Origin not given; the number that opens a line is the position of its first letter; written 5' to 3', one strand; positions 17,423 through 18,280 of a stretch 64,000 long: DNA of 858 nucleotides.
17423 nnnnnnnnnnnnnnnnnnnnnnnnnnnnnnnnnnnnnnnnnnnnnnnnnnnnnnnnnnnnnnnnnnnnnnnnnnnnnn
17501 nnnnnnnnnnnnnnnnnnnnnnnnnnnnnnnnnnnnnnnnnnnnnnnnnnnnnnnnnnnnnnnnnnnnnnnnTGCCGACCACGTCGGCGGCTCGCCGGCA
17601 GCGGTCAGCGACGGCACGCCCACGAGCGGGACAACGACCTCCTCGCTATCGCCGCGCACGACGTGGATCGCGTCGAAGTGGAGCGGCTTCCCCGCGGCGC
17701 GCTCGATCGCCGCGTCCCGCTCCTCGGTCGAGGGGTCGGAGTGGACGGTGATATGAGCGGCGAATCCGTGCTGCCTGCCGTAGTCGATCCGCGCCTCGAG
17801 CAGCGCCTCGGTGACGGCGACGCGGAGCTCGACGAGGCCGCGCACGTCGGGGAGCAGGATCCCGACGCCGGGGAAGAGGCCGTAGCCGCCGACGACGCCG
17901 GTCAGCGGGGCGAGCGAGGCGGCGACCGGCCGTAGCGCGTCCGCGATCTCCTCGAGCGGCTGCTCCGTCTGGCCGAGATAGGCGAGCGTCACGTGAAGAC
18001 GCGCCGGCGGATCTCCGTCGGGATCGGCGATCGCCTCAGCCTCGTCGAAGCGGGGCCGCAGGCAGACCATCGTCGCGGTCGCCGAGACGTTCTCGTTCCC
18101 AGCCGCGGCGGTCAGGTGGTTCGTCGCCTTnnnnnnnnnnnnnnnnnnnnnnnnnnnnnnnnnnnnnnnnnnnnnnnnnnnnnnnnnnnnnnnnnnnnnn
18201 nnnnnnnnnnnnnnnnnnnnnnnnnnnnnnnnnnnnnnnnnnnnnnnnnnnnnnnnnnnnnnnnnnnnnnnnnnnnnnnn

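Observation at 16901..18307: MuF-like head protein fused to a 2H-phosphoesterase (LigT-like) domain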

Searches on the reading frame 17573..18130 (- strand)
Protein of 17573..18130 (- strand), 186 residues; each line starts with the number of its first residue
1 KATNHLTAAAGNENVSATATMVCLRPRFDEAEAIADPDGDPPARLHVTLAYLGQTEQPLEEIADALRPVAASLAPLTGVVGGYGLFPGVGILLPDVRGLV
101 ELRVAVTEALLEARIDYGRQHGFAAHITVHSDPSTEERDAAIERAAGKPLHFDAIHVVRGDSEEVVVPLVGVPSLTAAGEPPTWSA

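Call 28: predict_structure(alignment_id=A2)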
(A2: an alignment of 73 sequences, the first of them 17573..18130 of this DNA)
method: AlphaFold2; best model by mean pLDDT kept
length: 186 residues; sequences in the alignment: 73
mean_pLDDT: 90.2   pTM: 0.85
mean pLDDT of the five models: 90.2, 89.9, 89.9, 89.7, 88.8
residues with pLDDT >= 90: 147; 70-90: 19; 50-70: 11; < 50: 9
segments of 3 or more residues with pLDDT < 50: 1-8
pLDDT, mean of each block of 10 residues (from residue 1): 45 77 98 97 97 96 98 98 93 96 97 95 87 92 97 98 97 83 64
secondary structure, 60 per line:
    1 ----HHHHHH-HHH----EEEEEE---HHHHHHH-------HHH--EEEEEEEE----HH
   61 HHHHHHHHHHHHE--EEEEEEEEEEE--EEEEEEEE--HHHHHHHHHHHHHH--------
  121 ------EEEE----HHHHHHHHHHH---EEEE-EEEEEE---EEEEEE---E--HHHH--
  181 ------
elements in order: H5-10 E19-24 H28-34 E47-54 H59-72 E76-86 E89-96 H99-112 E127-130 H135-145 E149-152 E154-159 E163-168 H175-178

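Call 30: fold_search(model_id=the predicted structure, library=pdb)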
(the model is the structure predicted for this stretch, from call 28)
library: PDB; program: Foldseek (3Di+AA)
matches with E <= 10: 341; with E <= 0.001: 50
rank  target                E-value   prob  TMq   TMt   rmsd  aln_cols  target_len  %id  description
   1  5h7e                  2.0e-08  1.00  0.60  0.61   5.6       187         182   21  Crystal Structure of native drCPDase (released 2017-09-27)
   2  1vdx                  3.3e-08  1.00  0.57  0.58   5.2       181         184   18  Crystal Structure of a Pyrococcus horikoshii protein with similarities to 2'5' RNA-ligase (released 2005-04-12)
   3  5ldm_A                1.4e-07  1.00  0.58  0.61   4.5       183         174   17  Crystal structure of E.coli LigT complexed with 2'-AMP (released 2017-01-18)
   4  1iuh                  4.6e-07  1.00  0.62  0.63   4.2       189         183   21  Crystal structure of TT0787 of thermus thermophilus HB8 (released 2003-06-17)
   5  2fyh_MODEL_1_A        5.9e-07  1.00  0.55  0.54   5.5       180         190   18  Solution structure of the 2'-5' RNA ligase-like protein from Pyrococcus furiosus (released 2007-02-20)
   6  4ye2_B                1.1e-06  1.00  0.53  0.67   4.4       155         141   14  The 1.35 structure of a viral RNase L antagonist reveals basis for the 2'-5'-oligoadenylate binding and enzyme activit (released 2015-04-29)
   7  5ldp_B                1.9e-06  1.00  0.56  0.62   4.2       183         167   17  Crystal structure of E.coli LigT complexed with ATP (released 2017-01-18)
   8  5ldi_D                2.0e-06  1.00  0.57  0.60   4.7       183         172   17  Crystal structure of E.coli LigT in apo form (released 2017-01-18)
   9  4qak_A                2.1e-06  1.00  0.53  0.57   5.5       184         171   18  Crystal structure of phosphoesterase (released 2014-10-22)
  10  5ldk_B                2.3e-06  1.00  0.58  0.62   4.6       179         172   17  Crystal structure of E.coli LigT complexed with ATP (released 2017-01-18)
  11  4qak_B                2.5e-06  1.00  0.57  0.60   4.6       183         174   18  Crystal structure of phosphoesterase (released 2014-10-22)
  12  5ldm_B                4.0e-06  1.00  0.56  0.60   4.6       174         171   18  Crystal structure of E.coli LigT complexed with 2'-AMP (released 2017-01-18)
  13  5ldo_D                4.0e-06  1.00  0.52  0.56   5.3       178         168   17  Crystal structure of E.coli LigT complexed with 3'-AMP (released 2017-01-18)
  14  5ldj_D                4.0e-06  1.00  0.52  0.57   4.7       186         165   17  Crystal structure of E.coli LigT complexed with phosphate (released 2017-01-18)
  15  5ldi_B                4.3e-06  1.00  0.56  0.60   4.5       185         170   16  Crystal structure of E.coli LigT in apo form (released 2017-01-18)
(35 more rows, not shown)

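Call 32: search_protein_families(library=pfam, alignment_id=A2, max_evalue=0.001)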
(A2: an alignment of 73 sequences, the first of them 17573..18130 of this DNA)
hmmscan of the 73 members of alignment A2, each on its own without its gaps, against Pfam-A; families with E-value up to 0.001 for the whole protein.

A. member 1, window:17573-18130:- (186 aa): 2 families
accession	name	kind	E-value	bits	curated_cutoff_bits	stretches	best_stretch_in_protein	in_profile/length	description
PF13563.12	2_5_RNA_ligase2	-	1.1e-12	48.7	27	1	29-157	10-143/152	2'-5' RNA ligase superfamily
PF02834.22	LigT_PEase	-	3.1e-07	30.9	23.3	1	38-87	30-78/87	LigT like Phosphoesterase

B. families by the number of members that match (of 73 scanned): 10 families
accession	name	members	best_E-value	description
PF13563.12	2_5_RNA_ligase2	72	1.7e-17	2'-5' RNA ligase superfamily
PF02834.22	LigT_PEase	63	2.8e-12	LigT like Phosphoesterase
PF04233.19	Phage_Mu_F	50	6.9e-10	Phage Mu protein F like protein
PF14890.11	Intein_splicing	3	2.6e-07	Intein splicing domain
PF03496.20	ADPrib_exo_Tox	2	2.9e-07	ADP-ribosyltransferase exoenzyme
PF07737.17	ATLF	1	2.8e-06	Anthrax toxin lethal factor, N- and C-terminal domain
PF13673.13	Acetyltransf_10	1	7.2e-05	Acetyltransferase (GNAT) domain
PF07889.17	DUF1664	1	0.00041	Protein of unknown function (DUF1664)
PF13801.11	Metal_resist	1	0.0005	Heavy-metal resistance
PF18796.6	LPD1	1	0.00056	Large polyvalent protein-associated domain 1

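Call 54: search_protein_representatives(protein=window:17573-18130:-)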
Query: 186 residues. Proteins with E-value up to 0.001 (for the whole library): 1198; up to 1e-10: 204; up to 1e-30: 69. The best 150 are listed.
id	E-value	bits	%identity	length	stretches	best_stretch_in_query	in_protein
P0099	1.6e-74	266.1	63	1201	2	2-186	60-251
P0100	4.2e-58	212.6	66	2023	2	1-131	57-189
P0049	2.3e-57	210.2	63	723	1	5-180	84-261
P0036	5.6e-55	202.5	61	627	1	8-185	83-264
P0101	6.3e-55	202.3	62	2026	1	6-185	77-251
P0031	6.7e-55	202.2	63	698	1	6-182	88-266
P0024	5.7e-54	199.2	62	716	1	6-183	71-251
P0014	1.2e-53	198.2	61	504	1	4-182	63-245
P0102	2.6e-53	197.0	61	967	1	6-178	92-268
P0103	1.7e-52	194.3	58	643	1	3-185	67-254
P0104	3.6e-51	190.0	65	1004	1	16-182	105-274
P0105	6.6e-50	185.9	58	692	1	14-182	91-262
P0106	2.4e-49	184.1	61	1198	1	16-180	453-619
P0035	3.9e-49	183.4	60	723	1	13-184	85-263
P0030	7.6e-49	182.5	52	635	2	13-179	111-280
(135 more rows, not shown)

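Call 79: search_protein_families(library=pfam, alignment_id=A7, max_evalue=0.0001)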
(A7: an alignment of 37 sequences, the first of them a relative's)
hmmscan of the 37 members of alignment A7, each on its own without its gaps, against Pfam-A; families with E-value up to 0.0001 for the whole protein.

A. member 1, P0099 (1201 aa): 4 families
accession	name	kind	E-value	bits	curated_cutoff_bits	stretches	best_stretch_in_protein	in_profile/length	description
PF13563.12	2_5_RNA_ligase2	-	5.9e-11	43.1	27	1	103-214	26-138/152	2'-5' RNA ligase superfamily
PF12294.13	DUF3626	-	4.8e-09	36.1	27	1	949-1034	21-112/301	Protein of unknown function (DUF3626)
PF02834.22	LigT_PEase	-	5.3e-07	30.2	23.3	1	99-148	31-82/87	LigT like Phosphoesterase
PF04233.19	Phage_Mu_F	-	1.6e-06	29.2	29.6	1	330-446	10-111/112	Phage Mu protein F like protein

B. families by the number of members that match (of 37 scanned): 9 families
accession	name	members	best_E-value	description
PF13563.12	2_5_RNA_ligase2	37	8.2e-15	2'-5' RNA ligase superfamily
PF02834.22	LigT_PEase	27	1.1e-08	LigT like Phosphoesterase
PF04233.19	Phage_Mu_F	20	1.8e-09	Phage Mu protein F like protein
PF06414.18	Zeta_toxin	10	2.5e-28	Zeta toxin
PF03496.20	ADPrib_exo_Tox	10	2e-22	ADP-ribosyltransferase exoenzyme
PF12294.13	DUF3626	6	3.1e-13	Protein of unknown function (DUF3626)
PF13671.12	AAA_33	3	2.2e-09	AAA domain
PF14890.11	Intein_splicing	1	5.7e-07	Intein splicing domain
PF18796.6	LPD1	1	7.7e-05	Large polyvalent protein-associated domain 1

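Call 82: fold_search(model_id=the predicted structure, library=viral)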
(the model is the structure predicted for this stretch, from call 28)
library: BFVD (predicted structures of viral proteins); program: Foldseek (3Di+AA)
matches with E <= 10: 373; with E <= 0.001: 75
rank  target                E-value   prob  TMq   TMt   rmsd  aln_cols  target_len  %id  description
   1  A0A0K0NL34            5.8e-12  1.00  0.69  0.41  12.1       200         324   23  Uncharacterized protein [Gordonia phage GMA6]
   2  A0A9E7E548            6.9e-12  1.00  0.70  0.13   2.6       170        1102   28  RNA ligase [Gordonia phage Tardus]
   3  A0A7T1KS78            8.2e-12  1.00  0.69  0.25  13.3       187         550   26  RNA ligase [Gordonia phage Lilbeanie]
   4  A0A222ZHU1            2.5e-11  1.00  0.73  0.38   2.4       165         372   28  (no name in the UniProt tables at hand)
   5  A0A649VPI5            4.0e-11  1.00  0.69  0.15  10.6       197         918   23  RNA ligase [Gordonia phage MelBins]
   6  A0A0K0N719            8.8e-10  1.00  0.61  0.15   7.5       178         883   23  Putative structural protein [Gordonia phage GMA2]
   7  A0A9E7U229            3.8e-09  1.00  0.63  0.64  10.2       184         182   28  (no name in the UniProt tables at hand)
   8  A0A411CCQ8            1.7e-08  1.00  0.63  0.50   3.6       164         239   24  RNA ligase [Mycobacterium phage NoodleTree]
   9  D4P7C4                2.2e-08  1.00  0.57  0.23   6.9       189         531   15  Gp013 [Rhodococcus phage ReqiPepy6]
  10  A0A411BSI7            2.3e-08  1.00  0.64  0.41   4.0       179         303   22  (no name in the UniProt tables at hand)
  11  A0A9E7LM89            2.6e-08  1.00  0.69  0.70   3.2       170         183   24  (no name in the UniProt tables at hand)
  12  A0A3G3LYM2            1.0e-07  1.00  0.58  0.47   4.7       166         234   23  RNA ligase [Brevibacterium phage Cantare]
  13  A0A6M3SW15            1.0e-07  1.00  0.57  0.32   5.1       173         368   16  (no name in the UniProt tables at hand)
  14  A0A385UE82            2.1e-07  1.00  0.57  0.12   5.2       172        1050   20  Capsid morphogenesis protein [Microbacterium phage OneinaGillian]
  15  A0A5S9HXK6            4.6e-07  1.00  0.54  0.54   5.0       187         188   16  2'-5' RNA ligase [Tenacibaculum phage PTm1]
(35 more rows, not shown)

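Call 84: search_dna_similar(query=window:17573-18130:-, collection=phages, mode=protein, max_evalue=10, max_rows=30)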
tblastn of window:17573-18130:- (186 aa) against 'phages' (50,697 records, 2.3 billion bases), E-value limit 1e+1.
Records with a match: 283; places in all: 283; records where one place covers at least 80% of the query: 24.
Best place of each record, by identity: <60% 283.
By first word of the organism name: Mycobacterium 210; Gordonia 38; Arthrobacter 12; Streptomyces 12; Rhodococcus 4; Brevibacterium 2; Brevundimonas 2; uncultured 1; Microbacterium 1; Mycolicibacterium 1.
By host as written in the record: Mycobacterium smegmatis mc2 155 160; Mycobacterium smegmatis mc#155 26; Gordonia terrae 3612 21; Arthrobacter sp. ATCC 21022 11; Gordonia rubripertincta NRRL B-16540 9; Mycobacterium sp. 7; - 6; Streptomyces griseus subsp. griseus ATCC 10137 6; and 19 more.
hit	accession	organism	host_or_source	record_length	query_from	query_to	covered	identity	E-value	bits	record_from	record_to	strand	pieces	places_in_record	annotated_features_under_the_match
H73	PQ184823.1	Gordonia phage RiverRaider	Gordonia terrae CAG3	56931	12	171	86%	29.9%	6e-1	36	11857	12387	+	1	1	18: hypothetical protein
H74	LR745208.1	uncultured phage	metagenomic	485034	18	166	80%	31.7%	1e-9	62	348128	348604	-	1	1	record has no annotation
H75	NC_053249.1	Gordonia phage Verity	Gordonia terrae 3612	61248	12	171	86%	29.0%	8e-1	36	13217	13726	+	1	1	18: head maturation protease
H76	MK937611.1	Gordonia phage Verity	Gordonia terrae 3612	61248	12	171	86%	29.0%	8e-1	36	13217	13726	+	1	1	18: RNA ligase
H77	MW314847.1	Gordonia phage Delrey21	Gordonia terrae 3612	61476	12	171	86%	29.0%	8e-1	36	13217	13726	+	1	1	18: RNA ligase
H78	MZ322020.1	Gordonia phage DoctorFroggo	Gordonia terrae 3612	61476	12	171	86%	29.0%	8e-1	36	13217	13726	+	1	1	18: capsid maturation protease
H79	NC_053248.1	Gordonia phage Zipp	Gordonia terrae 3612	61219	12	171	86%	29.0%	9e-1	36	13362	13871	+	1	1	18: head maturation protease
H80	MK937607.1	Gordonia phage Zipp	Gordonia terrae 3612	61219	12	171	86%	29.0%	9e-1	36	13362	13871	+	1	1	18: RNA ligase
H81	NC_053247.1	Gordonia Phage Zitch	Gordonia terrae 3612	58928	18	171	83%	30.0%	8e-3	42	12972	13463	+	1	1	20: head maturation protease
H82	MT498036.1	Gordonia Phage Zitch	Gordonia terrae 3612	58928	18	171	83%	30.0%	8e-3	42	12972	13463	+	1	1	20: capsid maturation protease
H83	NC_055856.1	Gordonia Phage Barsten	Gordonia terrae 3612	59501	18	186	91%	27.3%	3e+0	34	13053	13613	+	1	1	17: head maturation protease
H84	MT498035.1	Gordonia Phage Barsten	Gordonia terrae 3612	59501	18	186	91%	27.3%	3e+0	34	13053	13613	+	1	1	17: capsid maturation protease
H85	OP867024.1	Gordonia phage Hanem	Gordonia rubripertincta NRRL B-16540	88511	16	175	86%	27.0%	1e-4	47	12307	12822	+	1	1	25: RNA ligase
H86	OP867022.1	Gordonia phage Kabocha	Gordonia rubripertincta NRRL B-16540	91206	16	175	86%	27.0%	1e-4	47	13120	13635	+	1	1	26: RNA ligase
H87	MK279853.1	Gordonia phage Gray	Gordonia rubripertincta NRRL B-16540 SEA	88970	16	175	86%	27.0%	1e-4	47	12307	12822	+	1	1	25: RNA ligase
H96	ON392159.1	Gordonia phage Tardus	Gordonia terrae 3612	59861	18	169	82%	27.6%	9e-2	39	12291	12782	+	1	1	19: RNA ligase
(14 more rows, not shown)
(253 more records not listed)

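Call 85: get_annotated_region(hit=H96, flank=7000)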
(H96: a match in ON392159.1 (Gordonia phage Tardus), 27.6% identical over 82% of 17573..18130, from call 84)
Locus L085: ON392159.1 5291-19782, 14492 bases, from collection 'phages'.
description: Gordonia phage Tardus, complete genome.
organism: Gordonia phage Tardus (NCBI taxid 2939734)
taxonomy: Viruses; Duplodnaviria; Heunggongvirae; Uroviricota; Caudoviricetes; Zitchvirus
host: Gordonia terrae 3612; source: soil; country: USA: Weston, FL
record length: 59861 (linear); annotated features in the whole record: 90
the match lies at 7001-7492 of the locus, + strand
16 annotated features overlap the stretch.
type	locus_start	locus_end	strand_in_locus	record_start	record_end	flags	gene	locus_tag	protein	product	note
CDS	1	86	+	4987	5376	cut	11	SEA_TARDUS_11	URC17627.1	membrane protein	-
CDS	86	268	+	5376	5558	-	12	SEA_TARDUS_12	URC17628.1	hypothetical protein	-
CDS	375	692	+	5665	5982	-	13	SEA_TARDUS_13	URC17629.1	membrane protein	-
CDS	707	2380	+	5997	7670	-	14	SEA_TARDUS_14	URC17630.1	portal protein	-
CDS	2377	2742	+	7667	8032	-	15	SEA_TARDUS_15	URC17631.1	hypothetical protein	-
CDS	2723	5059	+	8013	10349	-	16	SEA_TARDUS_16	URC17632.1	hypothetical protein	-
CDS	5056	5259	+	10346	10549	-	17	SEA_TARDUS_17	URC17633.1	hypothetical protein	-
CDS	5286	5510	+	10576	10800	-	18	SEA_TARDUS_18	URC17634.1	hypothetical protein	-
CDS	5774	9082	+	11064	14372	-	19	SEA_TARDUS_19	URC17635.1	RNA ligase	-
CDS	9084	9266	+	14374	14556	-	20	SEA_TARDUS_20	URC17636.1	hypothetical protein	-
CDS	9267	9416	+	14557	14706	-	21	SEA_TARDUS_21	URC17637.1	hypothetical protein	-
CDS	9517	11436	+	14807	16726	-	22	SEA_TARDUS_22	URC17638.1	major capsid hexamer protein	-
CDS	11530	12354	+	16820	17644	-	23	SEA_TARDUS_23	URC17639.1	hypothetical protein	-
CDS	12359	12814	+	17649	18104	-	24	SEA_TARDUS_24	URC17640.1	hypothetical protein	-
CDS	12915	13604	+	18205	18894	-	25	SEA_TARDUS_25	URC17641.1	major tail protein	-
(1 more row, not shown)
